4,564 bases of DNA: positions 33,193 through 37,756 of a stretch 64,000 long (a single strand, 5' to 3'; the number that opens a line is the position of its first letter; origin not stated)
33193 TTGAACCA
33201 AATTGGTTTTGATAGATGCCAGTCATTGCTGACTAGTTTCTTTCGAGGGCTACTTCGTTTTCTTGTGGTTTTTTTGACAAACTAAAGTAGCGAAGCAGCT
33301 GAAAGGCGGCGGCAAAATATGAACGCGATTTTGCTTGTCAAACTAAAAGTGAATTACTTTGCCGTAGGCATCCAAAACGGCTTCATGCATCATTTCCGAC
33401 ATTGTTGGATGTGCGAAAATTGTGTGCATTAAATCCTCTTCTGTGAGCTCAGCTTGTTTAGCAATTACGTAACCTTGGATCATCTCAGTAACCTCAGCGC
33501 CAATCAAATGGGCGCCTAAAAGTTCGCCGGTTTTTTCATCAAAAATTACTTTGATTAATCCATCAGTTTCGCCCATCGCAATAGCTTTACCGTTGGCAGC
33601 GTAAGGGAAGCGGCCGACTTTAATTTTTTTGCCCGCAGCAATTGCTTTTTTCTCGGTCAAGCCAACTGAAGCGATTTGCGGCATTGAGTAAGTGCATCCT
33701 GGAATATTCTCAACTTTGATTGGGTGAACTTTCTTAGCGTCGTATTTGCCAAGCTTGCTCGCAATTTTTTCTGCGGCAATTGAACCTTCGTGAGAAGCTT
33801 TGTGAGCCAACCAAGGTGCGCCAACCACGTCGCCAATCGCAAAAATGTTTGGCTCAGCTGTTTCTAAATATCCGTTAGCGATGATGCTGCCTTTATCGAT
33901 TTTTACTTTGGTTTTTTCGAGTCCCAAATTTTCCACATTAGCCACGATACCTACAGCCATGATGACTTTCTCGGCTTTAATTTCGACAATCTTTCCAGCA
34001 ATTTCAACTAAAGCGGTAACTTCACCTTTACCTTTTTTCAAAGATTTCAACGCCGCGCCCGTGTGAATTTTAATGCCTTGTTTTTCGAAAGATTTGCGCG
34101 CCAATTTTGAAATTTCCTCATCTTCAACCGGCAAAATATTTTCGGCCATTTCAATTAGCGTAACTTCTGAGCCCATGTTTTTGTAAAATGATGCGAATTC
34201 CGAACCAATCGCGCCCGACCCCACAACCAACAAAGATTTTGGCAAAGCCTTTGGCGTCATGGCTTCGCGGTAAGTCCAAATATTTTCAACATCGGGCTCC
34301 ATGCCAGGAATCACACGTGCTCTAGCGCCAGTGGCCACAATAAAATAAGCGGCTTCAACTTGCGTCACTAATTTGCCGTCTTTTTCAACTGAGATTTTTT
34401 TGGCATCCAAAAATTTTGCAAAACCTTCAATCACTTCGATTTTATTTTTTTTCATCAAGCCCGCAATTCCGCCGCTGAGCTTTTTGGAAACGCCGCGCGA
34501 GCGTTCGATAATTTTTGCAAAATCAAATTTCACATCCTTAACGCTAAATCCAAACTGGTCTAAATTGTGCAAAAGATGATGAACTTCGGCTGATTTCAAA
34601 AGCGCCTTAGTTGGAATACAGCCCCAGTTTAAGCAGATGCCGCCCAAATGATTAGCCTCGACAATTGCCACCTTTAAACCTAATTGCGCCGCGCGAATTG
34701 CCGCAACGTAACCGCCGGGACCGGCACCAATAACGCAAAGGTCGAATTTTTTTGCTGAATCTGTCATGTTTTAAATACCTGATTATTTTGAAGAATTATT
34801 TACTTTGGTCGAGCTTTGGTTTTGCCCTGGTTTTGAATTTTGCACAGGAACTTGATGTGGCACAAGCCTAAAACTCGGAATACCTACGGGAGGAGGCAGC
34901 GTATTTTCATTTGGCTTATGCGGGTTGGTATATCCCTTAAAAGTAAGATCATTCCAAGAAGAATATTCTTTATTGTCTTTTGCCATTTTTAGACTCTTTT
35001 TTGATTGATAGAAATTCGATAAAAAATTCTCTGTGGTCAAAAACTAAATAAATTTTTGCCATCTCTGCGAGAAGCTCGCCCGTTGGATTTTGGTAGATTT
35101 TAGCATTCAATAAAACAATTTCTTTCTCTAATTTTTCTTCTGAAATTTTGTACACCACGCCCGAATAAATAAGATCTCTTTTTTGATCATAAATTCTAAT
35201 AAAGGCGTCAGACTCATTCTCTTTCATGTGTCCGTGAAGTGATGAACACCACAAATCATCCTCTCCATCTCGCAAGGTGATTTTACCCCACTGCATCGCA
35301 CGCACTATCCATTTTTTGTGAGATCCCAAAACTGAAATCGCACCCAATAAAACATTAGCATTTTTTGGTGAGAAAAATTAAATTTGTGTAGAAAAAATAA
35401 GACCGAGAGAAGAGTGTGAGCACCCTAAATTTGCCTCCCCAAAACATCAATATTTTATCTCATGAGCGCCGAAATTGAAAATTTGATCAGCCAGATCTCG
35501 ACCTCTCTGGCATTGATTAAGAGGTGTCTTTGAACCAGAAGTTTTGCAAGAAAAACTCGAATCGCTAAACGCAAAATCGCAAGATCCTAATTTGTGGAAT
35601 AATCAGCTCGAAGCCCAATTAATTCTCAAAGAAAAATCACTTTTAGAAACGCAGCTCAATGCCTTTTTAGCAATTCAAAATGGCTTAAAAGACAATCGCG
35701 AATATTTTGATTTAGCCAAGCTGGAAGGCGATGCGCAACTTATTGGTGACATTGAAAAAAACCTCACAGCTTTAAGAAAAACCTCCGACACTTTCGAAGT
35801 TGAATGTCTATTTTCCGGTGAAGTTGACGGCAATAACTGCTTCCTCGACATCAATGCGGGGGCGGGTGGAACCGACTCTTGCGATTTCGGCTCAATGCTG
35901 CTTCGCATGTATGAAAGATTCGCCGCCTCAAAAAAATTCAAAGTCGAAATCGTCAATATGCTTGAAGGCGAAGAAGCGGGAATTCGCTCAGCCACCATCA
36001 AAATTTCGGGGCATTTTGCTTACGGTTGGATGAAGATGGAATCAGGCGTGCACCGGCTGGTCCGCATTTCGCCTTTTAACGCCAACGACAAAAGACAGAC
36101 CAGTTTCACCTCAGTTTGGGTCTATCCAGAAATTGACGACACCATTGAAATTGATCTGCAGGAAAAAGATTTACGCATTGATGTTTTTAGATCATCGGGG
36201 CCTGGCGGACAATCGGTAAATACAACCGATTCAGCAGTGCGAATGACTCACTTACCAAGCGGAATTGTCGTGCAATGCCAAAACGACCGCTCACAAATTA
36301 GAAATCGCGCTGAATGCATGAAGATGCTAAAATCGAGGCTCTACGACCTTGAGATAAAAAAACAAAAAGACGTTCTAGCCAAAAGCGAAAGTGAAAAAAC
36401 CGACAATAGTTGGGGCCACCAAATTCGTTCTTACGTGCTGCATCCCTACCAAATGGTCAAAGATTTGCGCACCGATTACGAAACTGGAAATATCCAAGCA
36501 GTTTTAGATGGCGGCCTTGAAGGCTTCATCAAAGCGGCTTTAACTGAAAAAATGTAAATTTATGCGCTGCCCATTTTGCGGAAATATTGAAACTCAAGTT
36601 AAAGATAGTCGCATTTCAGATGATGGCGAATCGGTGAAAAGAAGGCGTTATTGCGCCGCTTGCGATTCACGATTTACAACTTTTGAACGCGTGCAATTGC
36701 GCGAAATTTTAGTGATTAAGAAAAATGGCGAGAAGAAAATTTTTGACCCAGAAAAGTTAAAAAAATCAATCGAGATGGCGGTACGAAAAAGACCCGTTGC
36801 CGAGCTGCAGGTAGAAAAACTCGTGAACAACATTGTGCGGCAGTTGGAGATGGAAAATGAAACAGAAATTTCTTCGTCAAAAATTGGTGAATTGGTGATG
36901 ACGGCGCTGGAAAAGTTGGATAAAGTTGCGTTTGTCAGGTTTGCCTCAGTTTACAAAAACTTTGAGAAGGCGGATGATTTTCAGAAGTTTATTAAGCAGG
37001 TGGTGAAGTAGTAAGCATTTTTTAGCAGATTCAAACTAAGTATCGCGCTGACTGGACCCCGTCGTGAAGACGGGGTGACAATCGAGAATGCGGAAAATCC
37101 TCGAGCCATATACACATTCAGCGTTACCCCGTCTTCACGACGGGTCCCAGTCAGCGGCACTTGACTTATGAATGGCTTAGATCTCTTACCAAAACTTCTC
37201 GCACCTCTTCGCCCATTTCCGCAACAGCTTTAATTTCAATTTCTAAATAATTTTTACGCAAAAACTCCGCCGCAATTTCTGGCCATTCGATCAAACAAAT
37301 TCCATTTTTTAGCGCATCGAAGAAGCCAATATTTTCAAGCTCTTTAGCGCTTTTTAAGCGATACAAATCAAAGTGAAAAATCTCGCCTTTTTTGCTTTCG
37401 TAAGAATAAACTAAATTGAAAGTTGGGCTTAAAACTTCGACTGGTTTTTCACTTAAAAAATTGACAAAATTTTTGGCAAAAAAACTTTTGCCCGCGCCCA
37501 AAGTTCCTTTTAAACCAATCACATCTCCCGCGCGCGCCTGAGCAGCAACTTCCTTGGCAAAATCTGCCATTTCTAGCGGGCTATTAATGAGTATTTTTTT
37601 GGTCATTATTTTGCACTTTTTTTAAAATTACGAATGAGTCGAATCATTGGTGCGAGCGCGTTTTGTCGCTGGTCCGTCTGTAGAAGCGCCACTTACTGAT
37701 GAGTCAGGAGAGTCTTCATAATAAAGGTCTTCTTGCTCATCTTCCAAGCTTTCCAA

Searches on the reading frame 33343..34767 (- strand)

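Call 21: search_protein_families(library=pfam, max_evalue=0.000001, proteins=[window:33343-34767:-])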
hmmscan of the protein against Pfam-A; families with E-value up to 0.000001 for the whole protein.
window:33343-34767:- (474 aa): 8 families
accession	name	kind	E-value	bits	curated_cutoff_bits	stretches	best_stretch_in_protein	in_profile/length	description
PF07992.20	Pyr_redox_2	-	4.4e-67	227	26.1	1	8-328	1-291/291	Pyridine nucleotide-disulphide oxidoreductase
PF02852.28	Pyr_redox_dim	-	6e-39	133.1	25.3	1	355-463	1-109/110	Pyridine nucleotide-disulphide oxidoreductase, dimerisation domain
PF00070.33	Pyr_redox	-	3.3e-22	79.2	22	1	179-253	2-77/82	Pyridine nucleotide-disulphide oxidoreductase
PF13450.12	NAD_binding_8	-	6.9e-10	39.5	21.9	0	12-46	1-36/68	NAD(P)-binding Rossmann-like domain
PF13738.12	Pyr_redox_3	-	4.5e-09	36.4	30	1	12-312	2-305/305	Pyridine nucleotide-disulphide oxidoreductase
PF01134.28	GIDA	-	1.1e-08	35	22.1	1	9-148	1-150/391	Glucose inhibited division protein A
PF01266.30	DAO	-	2.7e-08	34.2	27.9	0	9-42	1-35/353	FAD dependent oxidoreductase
PF12831.13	FAD_oxidored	-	4.9e-08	33.1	27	1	9-44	1-37/416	FAD dependent oxidoreductase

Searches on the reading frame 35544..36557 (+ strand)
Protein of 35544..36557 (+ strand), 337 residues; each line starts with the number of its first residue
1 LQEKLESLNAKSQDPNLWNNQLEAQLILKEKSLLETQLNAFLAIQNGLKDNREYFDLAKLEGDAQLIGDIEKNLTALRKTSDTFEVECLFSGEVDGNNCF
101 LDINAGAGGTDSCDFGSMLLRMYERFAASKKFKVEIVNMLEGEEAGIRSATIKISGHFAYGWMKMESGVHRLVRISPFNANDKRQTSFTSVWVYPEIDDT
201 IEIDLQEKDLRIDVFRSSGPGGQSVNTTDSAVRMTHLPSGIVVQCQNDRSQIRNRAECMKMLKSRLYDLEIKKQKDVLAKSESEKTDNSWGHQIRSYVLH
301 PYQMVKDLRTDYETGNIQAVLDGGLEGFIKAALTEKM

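Call 21: search_protein_families(library=pfam, max_evalue=0.000001, proteins=[window:35544-36557:+])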
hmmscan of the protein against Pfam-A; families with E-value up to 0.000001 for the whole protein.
window:35544-36557:+ (337 aa): 2 families
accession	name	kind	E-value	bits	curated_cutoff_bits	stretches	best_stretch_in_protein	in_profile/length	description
PF03462.23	PCRF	-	9.1e-51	172.9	24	1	1-191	1-194/194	PCRF domain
PF00472.26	RF-1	-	2.2e-42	144.1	35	1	200-309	2-116/116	RF-1 domain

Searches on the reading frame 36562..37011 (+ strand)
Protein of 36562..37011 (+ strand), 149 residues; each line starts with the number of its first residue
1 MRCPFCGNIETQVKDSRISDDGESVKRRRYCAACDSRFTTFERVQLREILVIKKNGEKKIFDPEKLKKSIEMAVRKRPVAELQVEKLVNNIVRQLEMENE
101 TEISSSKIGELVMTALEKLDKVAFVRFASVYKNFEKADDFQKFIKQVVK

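Call 21: search_protein_families(library=pfam, max_evalue=0.000001, proteins=[window:36562-37011:+])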
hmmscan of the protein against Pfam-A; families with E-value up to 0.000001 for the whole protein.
window:36562-37011:+ (149 aa): 2 families
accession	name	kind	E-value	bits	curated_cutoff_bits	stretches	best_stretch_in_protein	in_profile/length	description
PF03477.21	ATP-cone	-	8.3e-21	74.8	25.8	1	50-136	2-87/88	ATP cone domain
PF22811.2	Zn_ribbon_NrdR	-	7.8e-19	67.8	27.2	1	1-42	1-42/42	Transcriptional repressor NrdR-like, N-terminal domain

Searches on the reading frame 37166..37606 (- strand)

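Call 21: search_protein_families(library=pfam, max_evalue=0.000001, proteins=[window:37166-37606:-])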
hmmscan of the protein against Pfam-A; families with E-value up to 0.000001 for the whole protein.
window:37166-37606:- (146 aa): 1 family
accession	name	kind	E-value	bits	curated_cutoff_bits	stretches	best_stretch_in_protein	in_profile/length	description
PF02367.23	TsaE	-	1e-34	119.7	26.6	1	8-128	2-121/128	Threonylcarbamoyl adenosine biosynthesis protein TsaE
